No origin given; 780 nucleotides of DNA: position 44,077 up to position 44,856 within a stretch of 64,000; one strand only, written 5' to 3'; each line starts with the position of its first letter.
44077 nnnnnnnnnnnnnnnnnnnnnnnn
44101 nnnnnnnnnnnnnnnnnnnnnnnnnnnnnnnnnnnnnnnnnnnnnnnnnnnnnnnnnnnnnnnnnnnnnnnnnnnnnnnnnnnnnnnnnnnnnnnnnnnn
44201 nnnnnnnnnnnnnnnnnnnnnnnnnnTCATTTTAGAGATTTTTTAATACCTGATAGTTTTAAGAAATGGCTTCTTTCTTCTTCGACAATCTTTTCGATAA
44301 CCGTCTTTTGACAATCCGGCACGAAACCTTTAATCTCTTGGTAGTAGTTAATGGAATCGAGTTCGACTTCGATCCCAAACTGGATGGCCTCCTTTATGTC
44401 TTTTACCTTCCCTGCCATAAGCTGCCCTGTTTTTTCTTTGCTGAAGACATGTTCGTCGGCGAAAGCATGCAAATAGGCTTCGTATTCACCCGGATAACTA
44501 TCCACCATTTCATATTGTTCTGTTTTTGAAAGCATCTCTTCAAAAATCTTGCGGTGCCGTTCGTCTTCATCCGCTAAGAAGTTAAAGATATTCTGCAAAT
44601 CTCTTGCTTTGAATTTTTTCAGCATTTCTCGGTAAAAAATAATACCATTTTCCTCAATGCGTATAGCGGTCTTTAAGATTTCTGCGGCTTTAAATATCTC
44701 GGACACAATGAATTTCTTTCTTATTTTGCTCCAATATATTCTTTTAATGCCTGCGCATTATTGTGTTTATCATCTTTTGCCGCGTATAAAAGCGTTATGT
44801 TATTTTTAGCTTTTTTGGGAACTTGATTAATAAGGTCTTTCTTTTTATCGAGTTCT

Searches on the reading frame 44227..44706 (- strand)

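Call 6: search_protein_families(library=pfam, proteins=[window:44227-44706:-], max_evalue=1)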
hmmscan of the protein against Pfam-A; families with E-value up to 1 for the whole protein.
window:44227-44706:- (159 aa): 6 families
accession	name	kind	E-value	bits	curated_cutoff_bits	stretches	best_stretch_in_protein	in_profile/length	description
PF02915.23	Rubrerythrin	-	1.8e-12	48.3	22.8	1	9-150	1-132/137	Rubrerythrin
PF09537.16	DUF2383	-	0.0023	18.5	30.8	1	7-63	2-58/111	Domain of unknown function (DUF2383)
PF19416.4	Astro_VPg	-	0.0046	18.3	25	1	48-99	38-89/104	Astrovirus VPg protein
PF13158.11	DUF3993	-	0.013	16.2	22.4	1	33-99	22-86/118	Protein of unknown function (DUF3993)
PF15935.10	RnlA_toxin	-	0.048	14.4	27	1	29-60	7-38/87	RNase LS, bacterial toxin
PF13668.12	Ferritin_2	-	0.048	14.2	24.7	1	8-60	3-64/138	Ferritin-like domain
